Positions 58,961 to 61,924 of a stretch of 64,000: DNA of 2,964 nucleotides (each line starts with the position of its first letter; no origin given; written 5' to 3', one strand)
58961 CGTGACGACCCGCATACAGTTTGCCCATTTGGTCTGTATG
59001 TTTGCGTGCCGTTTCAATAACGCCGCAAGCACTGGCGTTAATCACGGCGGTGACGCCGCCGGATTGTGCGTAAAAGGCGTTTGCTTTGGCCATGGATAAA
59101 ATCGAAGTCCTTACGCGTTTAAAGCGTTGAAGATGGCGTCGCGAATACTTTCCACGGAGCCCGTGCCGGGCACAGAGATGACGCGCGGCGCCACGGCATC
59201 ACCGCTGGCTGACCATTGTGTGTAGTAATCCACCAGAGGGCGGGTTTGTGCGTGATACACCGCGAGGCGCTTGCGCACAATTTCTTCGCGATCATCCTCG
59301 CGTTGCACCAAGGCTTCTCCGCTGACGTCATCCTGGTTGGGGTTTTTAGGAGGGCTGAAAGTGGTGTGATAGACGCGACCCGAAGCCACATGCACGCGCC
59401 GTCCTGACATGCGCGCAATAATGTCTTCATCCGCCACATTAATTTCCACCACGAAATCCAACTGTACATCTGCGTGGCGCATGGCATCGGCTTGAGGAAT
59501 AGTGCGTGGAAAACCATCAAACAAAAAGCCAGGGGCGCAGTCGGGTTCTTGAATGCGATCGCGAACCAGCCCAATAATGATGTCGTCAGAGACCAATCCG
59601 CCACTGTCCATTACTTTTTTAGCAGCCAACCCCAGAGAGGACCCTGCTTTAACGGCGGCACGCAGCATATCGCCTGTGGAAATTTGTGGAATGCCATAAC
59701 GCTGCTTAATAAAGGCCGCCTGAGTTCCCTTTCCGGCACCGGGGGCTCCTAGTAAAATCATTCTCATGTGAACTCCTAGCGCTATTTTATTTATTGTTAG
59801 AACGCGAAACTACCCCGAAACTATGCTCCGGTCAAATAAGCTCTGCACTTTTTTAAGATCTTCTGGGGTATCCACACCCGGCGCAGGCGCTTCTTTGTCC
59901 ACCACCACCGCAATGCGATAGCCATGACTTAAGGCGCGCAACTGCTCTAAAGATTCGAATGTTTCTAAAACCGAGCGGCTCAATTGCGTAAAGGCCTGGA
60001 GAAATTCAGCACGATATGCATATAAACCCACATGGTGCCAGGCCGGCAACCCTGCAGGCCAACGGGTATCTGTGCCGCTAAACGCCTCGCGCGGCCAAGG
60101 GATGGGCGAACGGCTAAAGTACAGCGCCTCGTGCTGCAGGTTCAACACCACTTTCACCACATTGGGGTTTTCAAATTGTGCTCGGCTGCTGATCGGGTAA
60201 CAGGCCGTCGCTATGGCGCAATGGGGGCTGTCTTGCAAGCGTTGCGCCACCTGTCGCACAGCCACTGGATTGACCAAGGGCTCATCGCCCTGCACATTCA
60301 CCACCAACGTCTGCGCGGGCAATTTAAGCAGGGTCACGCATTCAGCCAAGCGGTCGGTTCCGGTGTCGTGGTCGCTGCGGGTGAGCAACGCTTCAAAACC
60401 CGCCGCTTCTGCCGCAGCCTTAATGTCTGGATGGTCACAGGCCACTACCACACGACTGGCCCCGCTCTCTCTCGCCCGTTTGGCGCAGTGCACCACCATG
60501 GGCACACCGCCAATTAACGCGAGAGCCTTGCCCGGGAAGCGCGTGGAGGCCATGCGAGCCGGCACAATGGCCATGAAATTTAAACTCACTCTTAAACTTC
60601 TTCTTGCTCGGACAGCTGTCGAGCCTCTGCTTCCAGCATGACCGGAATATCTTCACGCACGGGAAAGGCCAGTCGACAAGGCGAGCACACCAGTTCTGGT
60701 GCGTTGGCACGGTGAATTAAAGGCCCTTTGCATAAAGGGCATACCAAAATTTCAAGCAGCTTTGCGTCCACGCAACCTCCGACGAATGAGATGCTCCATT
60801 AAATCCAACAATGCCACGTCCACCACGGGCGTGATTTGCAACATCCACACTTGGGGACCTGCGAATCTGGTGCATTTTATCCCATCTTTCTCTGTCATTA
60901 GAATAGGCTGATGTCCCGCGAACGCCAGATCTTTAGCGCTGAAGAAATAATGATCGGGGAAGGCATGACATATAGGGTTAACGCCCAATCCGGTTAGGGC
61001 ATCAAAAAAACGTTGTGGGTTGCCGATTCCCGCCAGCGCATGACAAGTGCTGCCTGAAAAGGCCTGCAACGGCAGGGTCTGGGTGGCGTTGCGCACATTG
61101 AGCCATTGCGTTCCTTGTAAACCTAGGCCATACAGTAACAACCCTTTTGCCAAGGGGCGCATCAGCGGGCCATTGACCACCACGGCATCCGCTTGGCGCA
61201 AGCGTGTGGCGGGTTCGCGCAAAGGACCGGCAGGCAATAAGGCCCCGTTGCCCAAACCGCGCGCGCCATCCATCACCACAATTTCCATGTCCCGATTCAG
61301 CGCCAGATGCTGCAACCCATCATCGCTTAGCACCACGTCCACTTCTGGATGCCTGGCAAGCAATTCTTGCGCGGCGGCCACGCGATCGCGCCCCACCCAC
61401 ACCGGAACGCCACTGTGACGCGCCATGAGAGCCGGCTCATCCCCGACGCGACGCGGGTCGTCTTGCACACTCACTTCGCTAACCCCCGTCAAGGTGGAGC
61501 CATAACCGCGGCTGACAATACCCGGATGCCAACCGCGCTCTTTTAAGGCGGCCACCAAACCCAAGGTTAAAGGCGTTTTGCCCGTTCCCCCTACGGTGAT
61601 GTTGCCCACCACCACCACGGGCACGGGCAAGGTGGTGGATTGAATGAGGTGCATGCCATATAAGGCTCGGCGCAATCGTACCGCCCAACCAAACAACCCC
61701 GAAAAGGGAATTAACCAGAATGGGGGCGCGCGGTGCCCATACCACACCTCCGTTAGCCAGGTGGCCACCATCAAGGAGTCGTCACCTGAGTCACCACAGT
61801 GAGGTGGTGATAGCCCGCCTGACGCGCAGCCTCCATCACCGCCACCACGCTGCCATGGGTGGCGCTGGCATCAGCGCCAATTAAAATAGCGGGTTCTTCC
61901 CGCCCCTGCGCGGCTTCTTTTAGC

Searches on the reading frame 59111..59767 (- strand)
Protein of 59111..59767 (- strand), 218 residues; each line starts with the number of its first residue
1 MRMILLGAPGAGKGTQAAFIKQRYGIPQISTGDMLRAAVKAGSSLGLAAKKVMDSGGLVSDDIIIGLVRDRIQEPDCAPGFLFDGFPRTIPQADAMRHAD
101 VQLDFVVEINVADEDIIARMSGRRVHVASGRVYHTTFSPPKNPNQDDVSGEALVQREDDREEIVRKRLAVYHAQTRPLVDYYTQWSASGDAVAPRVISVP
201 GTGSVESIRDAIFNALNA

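Call 47: search_protein_families(library=pfam, proteins=[window:59111-59767:-], max_evalue=0.00001)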
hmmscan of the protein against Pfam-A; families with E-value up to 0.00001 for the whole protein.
window:59111-59767:- (218 aa): 3 families
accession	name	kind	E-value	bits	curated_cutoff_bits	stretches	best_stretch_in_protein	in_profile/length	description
PF00406.28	ADK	-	1.6e-54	184.6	26.8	1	5-185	1-149/151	Adenylate kinase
PF13207.12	AAA_17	-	1.4e-24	87.4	27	1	6-124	1-123/136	AAA domain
PF05191.20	ADK_lid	-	9.6e-14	51.4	26.6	1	123-158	1-36/36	Adenylate kinase, active site lid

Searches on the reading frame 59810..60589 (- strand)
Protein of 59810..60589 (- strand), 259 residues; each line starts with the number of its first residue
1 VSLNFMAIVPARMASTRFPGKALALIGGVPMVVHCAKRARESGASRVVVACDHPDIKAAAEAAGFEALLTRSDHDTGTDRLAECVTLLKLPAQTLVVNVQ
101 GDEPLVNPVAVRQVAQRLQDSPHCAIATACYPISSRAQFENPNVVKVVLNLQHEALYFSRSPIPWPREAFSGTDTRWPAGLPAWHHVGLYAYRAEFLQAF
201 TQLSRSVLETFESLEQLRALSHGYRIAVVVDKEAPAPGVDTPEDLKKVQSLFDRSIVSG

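Call 47: search_protein_families(library=pfam, proteins=[window:59810-60589:-], max_evalue=0.00001)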
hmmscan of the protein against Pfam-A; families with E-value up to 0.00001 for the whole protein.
window:59810-60589:- (259 aa): 2 families
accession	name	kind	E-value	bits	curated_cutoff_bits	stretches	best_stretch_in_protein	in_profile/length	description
PF02348.25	CTP_transf_3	-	2.5e-53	181.5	22.6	1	6-226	1-217/217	Cytidylyltransferase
PF12804.13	NTP_transf_3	-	7e-11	43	27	1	16-153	10-128/160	MobA-like NTP transferase domain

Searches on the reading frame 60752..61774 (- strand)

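Call 47: search_protein_families(library=pfam, proteins=[window:60752-61774:-], max_evalue=0.00001)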
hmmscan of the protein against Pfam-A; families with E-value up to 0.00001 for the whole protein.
window:60752-61774:- (340 aa): 1 family
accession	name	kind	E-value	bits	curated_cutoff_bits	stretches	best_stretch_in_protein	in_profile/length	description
PF02606.20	LpxK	-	1.4e-104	350.2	27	1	19-326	3-323/328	Tetraacyldisaccharide-1-P 4'-kinase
